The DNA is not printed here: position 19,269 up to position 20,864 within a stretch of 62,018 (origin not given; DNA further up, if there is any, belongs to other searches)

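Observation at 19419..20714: Cyc2-like fused cytochrome-porin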

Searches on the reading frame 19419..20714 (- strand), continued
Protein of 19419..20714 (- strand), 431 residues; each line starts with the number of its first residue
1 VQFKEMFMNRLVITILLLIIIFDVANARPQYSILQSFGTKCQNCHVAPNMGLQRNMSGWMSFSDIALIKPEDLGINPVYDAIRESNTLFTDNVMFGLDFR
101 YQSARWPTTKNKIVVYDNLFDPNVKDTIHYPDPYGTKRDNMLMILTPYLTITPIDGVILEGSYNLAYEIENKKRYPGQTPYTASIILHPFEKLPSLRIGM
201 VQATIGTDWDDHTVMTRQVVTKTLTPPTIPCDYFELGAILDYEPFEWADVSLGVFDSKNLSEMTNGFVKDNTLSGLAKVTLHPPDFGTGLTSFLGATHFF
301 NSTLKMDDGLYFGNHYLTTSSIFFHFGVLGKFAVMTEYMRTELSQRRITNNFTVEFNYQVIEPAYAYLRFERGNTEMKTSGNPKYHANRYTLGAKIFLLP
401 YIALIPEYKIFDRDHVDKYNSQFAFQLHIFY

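Call 46: search_protein_representatives(alignment_id=A1)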
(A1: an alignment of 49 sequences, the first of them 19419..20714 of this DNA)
Query: 49 sequences, 415 profile positions. Proteins with E-value up to 0.001 (for the whole library): 371; up to 1e-10: 192; up to 1e-30: 129. The best 150 are listed.
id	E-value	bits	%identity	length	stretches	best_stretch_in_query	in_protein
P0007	7.1e-180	614.7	-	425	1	1-415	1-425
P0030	5.1e-176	602.0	-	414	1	2-415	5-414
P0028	8.6e-176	601.2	-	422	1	1-415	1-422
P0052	4.4e-169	579.1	-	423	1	1-415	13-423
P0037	5.1e-165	565.8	-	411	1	1-415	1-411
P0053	1.8e-163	560.7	-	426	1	1-415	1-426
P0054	3.3e-148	510.4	-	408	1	2-415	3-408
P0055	6.6e-136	469.9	-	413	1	1-415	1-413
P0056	7.7e-128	443.3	-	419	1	5-415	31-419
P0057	6.5e-126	437.0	-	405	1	2-415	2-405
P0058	1.2e-123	429.5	-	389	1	1-415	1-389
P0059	7.6e-122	423.5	-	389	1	3-415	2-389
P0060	3.0e-118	411.7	-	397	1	1-415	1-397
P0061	1.4e-117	409.5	-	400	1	6-415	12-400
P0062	1.8e-113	395.9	-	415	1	1-415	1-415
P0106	3.0e-73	263.5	-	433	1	5-415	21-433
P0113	4.2e-71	256.4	-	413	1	5-415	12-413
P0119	5.2e-68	246.2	-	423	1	4-415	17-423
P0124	6.3e-65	236.1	-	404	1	6-415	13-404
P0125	1.5e-63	231.5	-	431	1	6-415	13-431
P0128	1.0e-60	222.2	-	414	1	6-415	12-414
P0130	1.1e-59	218.8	-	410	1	6-415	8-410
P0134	2.1e-58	214.6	-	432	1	4-415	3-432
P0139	1.8e-57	211.5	-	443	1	8-415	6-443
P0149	3.6e-54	200.6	-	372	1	1-415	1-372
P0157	3.5e-45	171.0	-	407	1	1-414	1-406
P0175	5.3e-34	134.2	-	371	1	5-412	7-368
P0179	1.1e-28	116.6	-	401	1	3-415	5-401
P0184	2.0e-25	105.9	-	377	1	5-415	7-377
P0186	9.4e-24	100.4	-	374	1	7-415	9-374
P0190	1.6e-22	96.4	-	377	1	1-415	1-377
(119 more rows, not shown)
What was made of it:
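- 371 representative clusters at E<=1e-3 (call 46).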

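Call 64: search_solved_structures(query=A4, max_evalue=10, show_alignments=2)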
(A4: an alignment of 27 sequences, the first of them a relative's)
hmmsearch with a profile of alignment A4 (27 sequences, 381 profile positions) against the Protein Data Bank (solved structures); distinct sequences matched with E-value up to 10: 3.
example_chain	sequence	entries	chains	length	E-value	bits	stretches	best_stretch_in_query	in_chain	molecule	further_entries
6qvm_A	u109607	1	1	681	0.43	12.7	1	6-40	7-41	Multiheme cytochrome cf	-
8e5f_A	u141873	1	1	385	0.64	12.1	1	1-45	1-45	c-type cytochrome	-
9qdt_A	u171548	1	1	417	1.7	10.7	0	24-45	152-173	Probable cytochrome c peroxidase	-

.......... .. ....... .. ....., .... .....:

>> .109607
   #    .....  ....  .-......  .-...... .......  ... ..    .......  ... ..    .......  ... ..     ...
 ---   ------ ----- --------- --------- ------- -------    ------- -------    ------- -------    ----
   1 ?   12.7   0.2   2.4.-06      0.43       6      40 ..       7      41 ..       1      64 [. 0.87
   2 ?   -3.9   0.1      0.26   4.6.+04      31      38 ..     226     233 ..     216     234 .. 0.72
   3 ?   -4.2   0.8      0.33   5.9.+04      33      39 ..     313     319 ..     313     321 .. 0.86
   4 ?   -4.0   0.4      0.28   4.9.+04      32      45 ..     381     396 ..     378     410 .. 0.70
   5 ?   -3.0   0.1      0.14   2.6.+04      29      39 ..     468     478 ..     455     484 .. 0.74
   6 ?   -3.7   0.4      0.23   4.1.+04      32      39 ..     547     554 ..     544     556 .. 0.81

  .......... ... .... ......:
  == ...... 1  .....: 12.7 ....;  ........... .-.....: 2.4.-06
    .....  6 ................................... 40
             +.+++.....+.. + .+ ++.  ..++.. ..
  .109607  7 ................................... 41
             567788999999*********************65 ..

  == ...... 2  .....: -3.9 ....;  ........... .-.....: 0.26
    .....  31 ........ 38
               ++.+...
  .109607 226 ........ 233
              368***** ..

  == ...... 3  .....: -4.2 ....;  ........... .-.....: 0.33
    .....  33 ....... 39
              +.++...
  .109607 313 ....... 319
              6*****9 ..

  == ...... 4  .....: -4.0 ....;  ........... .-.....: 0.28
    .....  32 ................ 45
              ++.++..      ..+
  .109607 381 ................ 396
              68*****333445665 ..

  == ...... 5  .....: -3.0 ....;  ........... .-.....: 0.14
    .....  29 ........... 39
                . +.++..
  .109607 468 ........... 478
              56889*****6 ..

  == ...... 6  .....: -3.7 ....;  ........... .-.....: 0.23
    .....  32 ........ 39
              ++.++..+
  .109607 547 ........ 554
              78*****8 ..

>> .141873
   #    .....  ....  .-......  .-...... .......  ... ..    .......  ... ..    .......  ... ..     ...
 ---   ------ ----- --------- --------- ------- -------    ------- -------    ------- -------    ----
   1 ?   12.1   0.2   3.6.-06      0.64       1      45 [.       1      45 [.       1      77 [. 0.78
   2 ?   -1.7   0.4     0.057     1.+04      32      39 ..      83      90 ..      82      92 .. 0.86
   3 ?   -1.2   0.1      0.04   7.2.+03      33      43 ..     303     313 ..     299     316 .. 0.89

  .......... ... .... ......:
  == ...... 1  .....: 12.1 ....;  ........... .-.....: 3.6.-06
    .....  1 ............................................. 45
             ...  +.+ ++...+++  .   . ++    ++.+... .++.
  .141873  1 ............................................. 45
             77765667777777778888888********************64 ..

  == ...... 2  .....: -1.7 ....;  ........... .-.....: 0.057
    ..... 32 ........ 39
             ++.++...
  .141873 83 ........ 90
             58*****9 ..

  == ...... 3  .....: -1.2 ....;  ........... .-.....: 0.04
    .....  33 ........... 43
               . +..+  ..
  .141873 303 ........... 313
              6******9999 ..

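Call 79: list_cluster_members(proteins=[P0179, P0184, P0186, P0190, P0157, P0139, P0149, P0175, P0125, P0106])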
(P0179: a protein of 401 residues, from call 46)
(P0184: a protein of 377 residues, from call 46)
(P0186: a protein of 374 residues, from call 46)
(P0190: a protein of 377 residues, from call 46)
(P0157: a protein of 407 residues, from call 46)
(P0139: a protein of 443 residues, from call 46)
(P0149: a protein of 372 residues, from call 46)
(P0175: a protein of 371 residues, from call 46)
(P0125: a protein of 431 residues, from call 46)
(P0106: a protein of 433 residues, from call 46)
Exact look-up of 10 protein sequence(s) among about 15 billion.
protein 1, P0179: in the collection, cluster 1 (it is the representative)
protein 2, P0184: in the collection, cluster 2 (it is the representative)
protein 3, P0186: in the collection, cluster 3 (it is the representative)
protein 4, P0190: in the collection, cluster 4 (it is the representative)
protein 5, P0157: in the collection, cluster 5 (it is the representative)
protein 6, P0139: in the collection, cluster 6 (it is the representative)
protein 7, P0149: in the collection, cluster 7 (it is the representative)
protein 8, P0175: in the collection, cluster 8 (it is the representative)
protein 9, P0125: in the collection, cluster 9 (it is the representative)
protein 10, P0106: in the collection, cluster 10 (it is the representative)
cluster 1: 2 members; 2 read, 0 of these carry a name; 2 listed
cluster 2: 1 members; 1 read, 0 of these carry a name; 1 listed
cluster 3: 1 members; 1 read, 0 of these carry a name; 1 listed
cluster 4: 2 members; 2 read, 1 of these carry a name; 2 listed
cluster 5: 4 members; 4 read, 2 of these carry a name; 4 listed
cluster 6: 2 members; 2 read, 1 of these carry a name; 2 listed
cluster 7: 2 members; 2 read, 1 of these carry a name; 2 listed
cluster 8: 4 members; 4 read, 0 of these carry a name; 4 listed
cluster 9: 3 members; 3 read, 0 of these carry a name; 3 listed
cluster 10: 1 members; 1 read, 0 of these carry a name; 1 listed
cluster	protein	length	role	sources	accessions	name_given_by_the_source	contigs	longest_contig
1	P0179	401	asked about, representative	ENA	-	-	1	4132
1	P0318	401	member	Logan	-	-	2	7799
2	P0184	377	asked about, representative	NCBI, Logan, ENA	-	-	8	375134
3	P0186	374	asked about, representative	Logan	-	-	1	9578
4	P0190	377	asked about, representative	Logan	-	-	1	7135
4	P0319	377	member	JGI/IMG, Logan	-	hypothetical protein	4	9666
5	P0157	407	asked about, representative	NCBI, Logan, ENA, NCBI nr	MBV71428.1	MAG: hypothetical protein CMH52_08755 [Myxococcales bacterium] | hypothetical protein [Myxococcales bacterium]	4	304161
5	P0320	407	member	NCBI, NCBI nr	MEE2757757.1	MAG: hypothetical protein VYA30_13965 [Myxococcota bacterium] | hypothetical protein [Myxococcota bacterium]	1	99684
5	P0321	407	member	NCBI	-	-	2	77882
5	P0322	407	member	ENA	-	-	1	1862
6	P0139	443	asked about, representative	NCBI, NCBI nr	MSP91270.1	MAG: hypothetical protein EXR79_05645 [Myxococcales bacterium] | hypothetical protein [Myxococcales bacterium]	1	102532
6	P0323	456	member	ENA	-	-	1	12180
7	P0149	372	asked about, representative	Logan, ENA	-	-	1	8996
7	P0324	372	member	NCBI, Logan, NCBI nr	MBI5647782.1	MAG: hypothetical protein HY962_12705 [Ignavibacteriae bacterium] | hypothetical protein [Ignavibacteriota bacterium]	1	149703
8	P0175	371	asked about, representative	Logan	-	-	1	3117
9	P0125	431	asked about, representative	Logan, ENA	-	-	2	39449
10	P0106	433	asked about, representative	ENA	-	-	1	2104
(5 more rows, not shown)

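Call 80: find_encoding_contigs(protein=P0184, flank=7000, max_places=1)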
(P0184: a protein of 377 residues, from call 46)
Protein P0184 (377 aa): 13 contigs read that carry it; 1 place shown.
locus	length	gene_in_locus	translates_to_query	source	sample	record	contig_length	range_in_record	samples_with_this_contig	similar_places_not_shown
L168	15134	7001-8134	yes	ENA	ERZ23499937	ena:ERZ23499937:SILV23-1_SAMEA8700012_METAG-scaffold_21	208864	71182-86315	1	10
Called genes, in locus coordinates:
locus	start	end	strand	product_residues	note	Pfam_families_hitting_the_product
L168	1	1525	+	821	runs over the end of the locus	PF22494:choice_anch_I (faint), PF25174:Beta-prop_THOC3 (weak), PF04185:Phosphoesterase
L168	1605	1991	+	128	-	PF03625:DUF302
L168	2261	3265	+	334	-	PF08240:ADH_N, PF01262:AlaDh_PNT_C, PF02826:2-Hacid_dh_C (weak), PF00107:ADH_zinc_N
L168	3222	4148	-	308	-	PF09924:LPG_synthase_C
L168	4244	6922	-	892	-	PF13088:BNR_2 (faint), PF15902:Sortilin-Vps10 (weak), PF18962:Por_Secre_tail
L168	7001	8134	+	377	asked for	-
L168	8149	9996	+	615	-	PF09976:TPR_21 (faint), PF12895:ANAPC3 (faint), PF14559:TPR_19 (faint), PF17874:TPR_MalT (faint), PF23914:TPR_CcmH_CycH (faint), PF25058:ARM_TT21 (faint), PF00515:TPR_1 (faint), PF07719:TPR_2 (faint), +8 more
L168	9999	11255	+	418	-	PF06689:zf-C4_ClpX, PF05496:RuvB_N (faint), PF00004:AAA, PF07724:AAA_2, PF07728:AAA_5 (weak), PF13401:AAA_22 (faint), PF10431:ClpB_D2-small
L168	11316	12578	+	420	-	-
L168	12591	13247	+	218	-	PF01557:FAA_hydrolase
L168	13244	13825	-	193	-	PF01330:RuvA_N, PF00633:HHH (faint), PF01367:5_3_exonuc (faint), PF14520:HHH_5, PF21176:RecR_HhH (faint), PF07499:RuvA_C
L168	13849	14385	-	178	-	PF02075:RuvC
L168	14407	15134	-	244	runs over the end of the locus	PF20772:TACO1_YebC_N, PF01709:Transcrip_reg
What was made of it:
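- One distant locus, L168, has no redox neighbour at all (call 80).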

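Call 81: find_encoding_contigs(protein=P0157, flank=7000, max_places=1)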
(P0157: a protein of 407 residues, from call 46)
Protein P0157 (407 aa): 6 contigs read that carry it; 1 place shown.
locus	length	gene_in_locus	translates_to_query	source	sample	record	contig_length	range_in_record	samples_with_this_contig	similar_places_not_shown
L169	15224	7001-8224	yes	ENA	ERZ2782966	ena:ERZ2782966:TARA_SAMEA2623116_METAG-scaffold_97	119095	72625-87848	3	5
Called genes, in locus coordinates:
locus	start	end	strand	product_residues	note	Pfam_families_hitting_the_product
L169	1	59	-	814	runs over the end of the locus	PF02366:PMT (weak), PF13231:PMT_2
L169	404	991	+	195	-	PF00293:NUDIX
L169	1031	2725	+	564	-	PF00171:Aldedh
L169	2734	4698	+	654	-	PF05090:HTTM (faint), PF06762:LMF1 (faint), PF04134:DCC1-like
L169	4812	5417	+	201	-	-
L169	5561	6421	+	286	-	PF00685:Sulfotransfer_1, PF13469:Sulfotransfer_3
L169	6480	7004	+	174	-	PF00355:Rieske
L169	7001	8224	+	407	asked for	-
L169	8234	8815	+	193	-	PF04264:YceI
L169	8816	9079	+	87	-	-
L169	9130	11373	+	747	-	PF00069:Pkinase, PF07714:PK_Tyr_Ser-Thr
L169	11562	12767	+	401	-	PF00108:Thiolase_N, PF02803:Thiolase_C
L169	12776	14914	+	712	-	PF00378:ECH_1, PF16113:ECH_2, PF02737:3HCDH_N, PF00725:3HCDH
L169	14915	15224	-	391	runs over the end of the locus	PF07247:AATase (faint), PF16911:PapA_C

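Call 90: list_cluster_members(proteins=[P0048, P0049, P0050, P0051, P0134, P0130, P0128, P0124, P0119, P0113])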
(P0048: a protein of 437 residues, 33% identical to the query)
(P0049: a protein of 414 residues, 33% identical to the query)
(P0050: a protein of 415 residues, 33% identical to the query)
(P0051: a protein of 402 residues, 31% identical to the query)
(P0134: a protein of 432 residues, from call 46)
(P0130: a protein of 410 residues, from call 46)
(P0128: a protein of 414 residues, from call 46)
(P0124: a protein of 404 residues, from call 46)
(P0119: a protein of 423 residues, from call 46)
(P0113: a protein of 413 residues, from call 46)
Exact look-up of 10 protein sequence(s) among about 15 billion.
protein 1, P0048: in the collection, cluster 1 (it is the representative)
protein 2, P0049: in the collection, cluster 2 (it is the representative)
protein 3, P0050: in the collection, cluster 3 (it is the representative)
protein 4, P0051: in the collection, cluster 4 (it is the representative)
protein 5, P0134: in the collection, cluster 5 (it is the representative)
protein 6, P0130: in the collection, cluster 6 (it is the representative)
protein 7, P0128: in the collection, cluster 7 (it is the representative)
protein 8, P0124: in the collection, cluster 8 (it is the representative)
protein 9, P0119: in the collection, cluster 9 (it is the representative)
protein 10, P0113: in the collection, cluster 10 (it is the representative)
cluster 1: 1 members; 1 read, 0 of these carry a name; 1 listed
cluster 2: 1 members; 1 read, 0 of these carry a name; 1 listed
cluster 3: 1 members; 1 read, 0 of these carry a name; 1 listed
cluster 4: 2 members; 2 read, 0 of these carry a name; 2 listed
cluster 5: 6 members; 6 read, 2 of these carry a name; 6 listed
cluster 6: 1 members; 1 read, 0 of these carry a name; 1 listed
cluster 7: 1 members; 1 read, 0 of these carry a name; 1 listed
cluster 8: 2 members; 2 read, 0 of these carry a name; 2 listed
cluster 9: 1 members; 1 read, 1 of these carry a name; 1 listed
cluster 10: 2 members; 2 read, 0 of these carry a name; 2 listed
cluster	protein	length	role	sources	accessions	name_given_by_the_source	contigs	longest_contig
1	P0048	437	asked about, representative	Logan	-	-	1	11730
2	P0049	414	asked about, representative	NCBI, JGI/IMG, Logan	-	-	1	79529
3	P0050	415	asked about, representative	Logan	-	-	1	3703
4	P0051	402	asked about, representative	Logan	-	-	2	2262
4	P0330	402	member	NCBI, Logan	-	-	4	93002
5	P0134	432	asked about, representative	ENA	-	-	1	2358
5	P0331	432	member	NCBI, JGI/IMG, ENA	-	hypothetical protein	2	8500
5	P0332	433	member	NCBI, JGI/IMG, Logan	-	hypothetical protein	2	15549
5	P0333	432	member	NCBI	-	-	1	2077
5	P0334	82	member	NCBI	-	-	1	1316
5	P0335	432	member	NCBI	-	-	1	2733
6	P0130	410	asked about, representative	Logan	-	-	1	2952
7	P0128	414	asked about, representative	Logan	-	-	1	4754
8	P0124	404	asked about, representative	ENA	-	-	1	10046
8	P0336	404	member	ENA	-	-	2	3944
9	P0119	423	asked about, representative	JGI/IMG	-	hypothetical protein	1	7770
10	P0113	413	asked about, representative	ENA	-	-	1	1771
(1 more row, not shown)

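Call 91: find_encoding_contigs(protein=P0139, flank=4000, max_places=1)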
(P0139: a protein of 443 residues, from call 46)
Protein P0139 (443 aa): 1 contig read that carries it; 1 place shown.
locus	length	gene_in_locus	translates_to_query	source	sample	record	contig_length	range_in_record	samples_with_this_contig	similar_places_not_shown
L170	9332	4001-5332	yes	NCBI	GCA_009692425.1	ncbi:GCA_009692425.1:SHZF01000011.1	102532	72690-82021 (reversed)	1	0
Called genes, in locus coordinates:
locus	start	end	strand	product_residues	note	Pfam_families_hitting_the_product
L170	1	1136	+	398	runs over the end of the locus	PF01266:DAO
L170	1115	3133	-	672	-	PF01410:COLFI (weak)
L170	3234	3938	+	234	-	PF00355:Rieske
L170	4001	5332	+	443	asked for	-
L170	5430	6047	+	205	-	PF04264:YceI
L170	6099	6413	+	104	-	-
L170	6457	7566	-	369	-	PF13371:TPR_9 (faint), PF14559:TPR_19 (weak)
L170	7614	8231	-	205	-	PF01323:DSBA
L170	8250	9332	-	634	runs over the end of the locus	PF01323:DSBA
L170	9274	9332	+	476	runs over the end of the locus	-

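Call 92: find_encoding_contigs(protein=P0149, flank=4000, max_places=1)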
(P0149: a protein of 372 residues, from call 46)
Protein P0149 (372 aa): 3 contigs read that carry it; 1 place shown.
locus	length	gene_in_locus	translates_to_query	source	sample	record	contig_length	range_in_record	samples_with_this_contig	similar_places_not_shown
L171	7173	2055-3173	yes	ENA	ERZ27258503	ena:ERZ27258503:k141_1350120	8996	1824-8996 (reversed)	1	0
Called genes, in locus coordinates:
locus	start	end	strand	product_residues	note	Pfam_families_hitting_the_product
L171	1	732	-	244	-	?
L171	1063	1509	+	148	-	PF00355:Rieske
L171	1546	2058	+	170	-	PF00355:Rieske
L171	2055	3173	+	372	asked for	-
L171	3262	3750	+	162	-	-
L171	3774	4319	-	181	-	PF00578:AhpC-TSA, PF08534:Redoxin, PF00085:Thioredoxin, PF13098:Thioredoxin_2, PF13905:Thioredoxin_8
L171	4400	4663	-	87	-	PF08984:DUF1858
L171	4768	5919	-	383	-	PF00389:2-Hacid_dh, PF02826:2-Hacid_dh_C, PF11890:DUF3410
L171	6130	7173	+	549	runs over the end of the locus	PF08811:DUF1800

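Call 93: find_encoding_contigs(protein=P0175, flank=4000, max_places=1)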
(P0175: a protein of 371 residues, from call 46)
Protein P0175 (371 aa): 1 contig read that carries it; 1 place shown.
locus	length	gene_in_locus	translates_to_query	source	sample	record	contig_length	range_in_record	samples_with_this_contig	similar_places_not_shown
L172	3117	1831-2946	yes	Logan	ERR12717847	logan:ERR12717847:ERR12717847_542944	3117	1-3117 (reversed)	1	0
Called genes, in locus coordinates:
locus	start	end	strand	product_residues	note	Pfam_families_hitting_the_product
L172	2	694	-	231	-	?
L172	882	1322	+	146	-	PF00355:Rieske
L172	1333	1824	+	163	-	PF00355:Rieske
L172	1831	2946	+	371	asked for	-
